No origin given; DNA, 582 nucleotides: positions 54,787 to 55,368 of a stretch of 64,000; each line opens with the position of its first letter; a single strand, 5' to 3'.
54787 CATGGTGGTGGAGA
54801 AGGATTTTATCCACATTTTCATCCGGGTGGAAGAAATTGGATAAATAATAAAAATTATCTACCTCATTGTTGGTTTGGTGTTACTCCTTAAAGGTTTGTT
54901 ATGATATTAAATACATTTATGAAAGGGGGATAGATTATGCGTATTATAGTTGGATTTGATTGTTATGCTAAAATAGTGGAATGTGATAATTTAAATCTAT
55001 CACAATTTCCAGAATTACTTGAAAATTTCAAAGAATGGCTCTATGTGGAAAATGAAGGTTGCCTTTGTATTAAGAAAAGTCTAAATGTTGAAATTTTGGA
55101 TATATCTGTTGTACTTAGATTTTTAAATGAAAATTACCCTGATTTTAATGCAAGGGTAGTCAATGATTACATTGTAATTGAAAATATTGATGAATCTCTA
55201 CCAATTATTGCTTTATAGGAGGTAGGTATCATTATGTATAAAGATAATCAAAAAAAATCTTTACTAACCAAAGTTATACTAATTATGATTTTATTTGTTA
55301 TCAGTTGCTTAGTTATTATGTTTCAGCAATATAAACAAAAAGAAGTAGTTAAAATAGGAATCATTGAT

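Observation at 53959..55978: Self-contained three-gene operon: His-rich membrane toxin-like protein, small acidic protein and a miniature membrane-anchored subtilase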

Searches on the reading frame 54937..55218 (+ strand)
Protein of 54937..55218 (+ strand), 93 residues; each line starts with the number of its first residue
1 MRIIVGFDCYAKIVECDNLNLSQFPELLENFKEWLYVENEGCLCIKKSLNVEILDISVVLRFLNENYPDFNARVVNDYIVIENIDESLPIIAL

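Call 3: search_protein_families(library=pfam, proteins=[window:54937-55218:+], max_evalue=1)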
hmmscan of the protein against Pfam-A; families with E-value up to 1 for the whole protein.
window:54937-55218:+ (93 aa): 2 families
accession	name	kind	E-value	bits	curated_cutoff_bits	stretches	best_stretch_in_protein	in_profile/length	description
PF21328.3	Gp44_lid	-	0.0089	16.6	27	1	42-85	13-58/63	Sliding-clamp-loader large subunit, AAA+ ATPase lid domain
PF01462.23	LRRNT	-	0.025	14.6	25.8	1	9-25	8-24/28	Leucine rich repeat N-terminal domain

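Call 4: search_protein_families(library=ncbifam, proteins=[window:54937-55218:+], max_evalue=1)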
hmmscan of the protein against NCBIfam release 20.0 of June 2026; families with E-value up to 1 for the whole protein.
window:54937-55218:+ (93 aa): 0 families

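Call 46: search_protein_families(library=pfam, alignment_id=A4, max_evalue=0.1)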
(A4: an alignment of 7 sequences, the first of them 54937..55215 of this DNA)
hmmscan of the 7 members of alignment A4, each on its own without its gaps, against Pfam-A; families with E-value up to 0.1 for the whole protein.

A. member 1, window:54937-55215:+ (93 aa): 2 families
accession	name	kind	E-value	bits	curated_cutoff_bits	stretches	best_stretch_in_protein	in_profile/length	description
PF21328.3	Gp44_lid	-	0.0089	16.6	27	1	42-85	13-58/63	Sliding-clamp-loader large subunit, AAA+ ATPase lid domain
PF01462.23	LRRNT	-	0.025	14.6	25.8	1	9-25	8-24/28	Leucine rich repeat N-terminal domain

B. families by the number of members that match (of 7 scanned): 4 families
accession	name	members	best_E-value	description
PF21328.3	Gp44_lid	1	0.0089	Sliding-clamp-loader large subunit, AAA+ ATPase lid domain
PF01462.23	LRRNT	1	0.025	Leucine rich repeat N-terminal domain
PF16987.10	KIX_2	1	0.049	KIX domain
PF11454.13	DUF3016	1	0.08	Protein of unknown function (DUF3016)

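Call 55: find_homologous_proteins(query=A4, max_evalue=0.001)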
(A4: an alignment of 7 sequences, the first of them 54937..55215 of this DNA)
Query A4 (7 sequences) (93 aa, profile of the alignment): 68 proteins with E <= 0.001 among 356 candidates.
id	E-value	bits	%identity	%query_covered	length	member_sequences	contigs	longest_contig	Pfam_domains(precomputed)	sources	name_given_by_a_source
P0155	1.4e-35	139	60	100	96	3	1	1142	-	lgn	-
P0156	7.2e-35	137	100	100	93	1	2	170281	-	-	-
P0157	9.2e-35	137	22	98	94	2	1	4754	-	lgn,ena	-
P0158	9.2e-35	137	73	100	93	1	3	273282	-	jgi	jgi:hypothetical protein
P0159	8.5e-34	133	23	98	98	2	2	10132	-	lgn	-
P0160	5.5e-33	131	20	98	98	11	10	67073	-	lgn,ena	-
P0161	2.0e-32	129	48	100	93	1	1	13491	-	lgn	-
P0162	4.2e-32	128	27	98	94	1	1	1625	-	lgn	-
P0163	4.9e-32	128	75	100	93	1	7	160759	-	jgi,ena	-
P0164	1.3e-31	127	21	86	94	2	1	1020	-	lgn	-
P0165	2.2e-31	126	27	98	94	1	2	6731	-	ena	-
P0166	3.5e-31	125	19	100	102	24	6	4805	-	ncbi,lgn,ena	-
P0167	3.8e-31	125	75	100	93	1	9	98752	-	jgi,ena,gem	-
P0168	4.3e-31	125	65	100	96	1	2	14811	-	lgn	-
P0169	5.0e-31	125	75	100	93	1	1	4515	-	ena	-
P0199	1.2e-24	104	21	98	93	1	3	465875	-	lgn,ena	-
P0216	7.1e-21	92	-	-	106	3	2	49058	-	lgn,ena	-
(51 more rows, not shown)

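Call 56: find_encoding_contigs(protein=P0199, flank=5000, max_places=3)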
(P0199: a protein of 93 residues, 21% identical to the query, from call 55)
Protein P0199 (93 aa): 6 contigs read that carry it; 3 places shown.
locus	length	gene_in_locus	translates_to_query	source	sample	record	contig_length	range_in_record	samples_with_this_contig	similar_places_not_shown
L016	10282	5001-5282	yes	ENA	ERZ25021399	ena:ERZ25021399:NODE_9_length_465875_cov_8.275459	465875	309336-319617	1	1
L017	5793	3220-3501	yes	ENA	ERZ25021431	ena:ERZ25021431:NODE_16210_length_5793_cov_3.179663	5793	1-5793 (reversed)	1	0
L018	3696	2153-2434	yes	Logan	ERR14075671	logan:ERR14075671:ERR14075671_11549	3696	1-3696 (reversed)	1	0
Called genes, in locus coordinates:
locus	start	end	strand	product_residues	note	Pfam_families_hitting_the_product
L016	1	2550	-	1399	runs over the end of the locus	PF00668:Condensation, PF00501:AMP-binding, PF00550:PP-binding (weak), PF01073:3Beta_HSD, PF01370:Epimerase, PF07993:NAD_binding_4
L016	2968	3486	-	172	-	PF00293:NUDIX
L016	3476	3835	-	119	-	-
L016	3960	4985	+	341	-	-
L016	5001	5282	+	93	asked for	-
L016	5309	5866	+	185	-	PF13302:Acetyltransf_3 (weak), PF00583:Acetyltransf_1, PF13673:Acetyltransf_10, PF13508:Acetyltransf_7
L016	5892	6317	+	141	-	PF00293:NUDIX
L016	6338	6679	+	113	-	-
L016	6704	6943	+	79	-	-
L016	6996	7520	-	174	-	PF04011:LemA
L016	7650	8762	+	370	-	PF11335:DUF3137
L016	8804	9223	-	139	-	PF15919:HicB_lk_antitox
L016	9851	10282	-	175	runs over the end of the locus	PF07670:Gate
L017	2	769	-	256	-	?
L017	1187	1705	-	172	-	PF00293:NUDIX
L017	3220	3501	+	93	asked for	-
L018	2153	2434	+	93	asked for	-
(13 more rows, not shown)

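Call 57: find_encoding_contigs(protein=P0216, flank=5000, max_places=3)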
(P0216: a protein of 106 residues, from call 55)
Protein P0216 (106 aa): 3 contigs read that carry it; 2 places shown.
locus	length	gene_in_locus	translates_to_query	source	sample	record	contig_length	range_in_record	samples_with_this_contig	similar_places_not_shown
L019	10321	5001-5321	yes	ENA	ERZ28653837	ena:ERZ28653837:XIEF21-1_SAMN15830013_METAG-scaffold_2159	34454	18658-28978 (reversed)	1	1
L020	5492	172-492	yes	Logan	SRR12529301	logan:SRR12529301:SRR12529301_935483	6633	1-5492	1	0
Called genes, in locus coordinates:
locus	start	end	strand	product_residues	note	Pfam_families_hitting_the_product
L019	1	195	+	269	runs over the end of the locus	PF00160:Pro_isomerase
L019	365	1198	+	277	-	PF01427:Peptidase_M15, PF02557:VanY (weak)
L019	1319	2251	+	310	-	PF00583:Acetyltransf_1 (weak), PF08445:FR47 (faint)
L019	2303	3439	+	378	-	PF01546:Peptidase_M20, PF07687:M20_dimer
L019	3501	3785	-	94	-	-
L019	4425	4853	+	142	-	-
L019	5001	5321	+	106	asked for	-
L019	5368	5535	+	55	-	-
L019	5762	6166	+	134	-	PF01475:FUR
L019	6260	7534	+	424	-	PF01297:ZnuA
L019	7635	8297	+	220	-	PF02463:SMC_N (weak), PF00005:ABC_tran, PF13175:AAA_15 (weak), PF13401:AAA_22 (weak), PF13304:AAA_21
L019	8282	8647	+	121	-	PF00950:ABC-3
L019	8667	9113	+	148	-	PF00950:ABC-3, PF01032:FecCD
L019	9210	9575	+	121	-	-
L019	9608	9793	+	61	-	-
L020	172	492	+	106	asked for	-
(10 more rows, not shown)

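Call 75: find_related_loci(query=A5, collection=metagenome_contigs, flank=4000)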
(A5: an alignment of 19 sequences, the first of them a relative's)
Query A5 (94 aa) in metagenome_contigs; peptide patterns used: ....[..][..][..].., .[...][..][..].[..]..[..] (x = any residue, [..] = any of these).
168 stretches matched a pattern; 3 encode a relative of the query (tblastn E <= 1e-3); 3 distinct loci.
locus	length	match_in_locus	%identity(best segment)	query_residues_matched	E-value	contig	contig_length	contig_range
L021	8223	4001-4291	57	1-94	5e-33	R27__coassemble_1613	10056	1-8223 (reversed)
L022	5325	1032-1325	50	1-94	3e-28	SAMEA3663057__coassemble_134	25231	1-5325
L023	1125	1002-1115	55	1-38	3e-11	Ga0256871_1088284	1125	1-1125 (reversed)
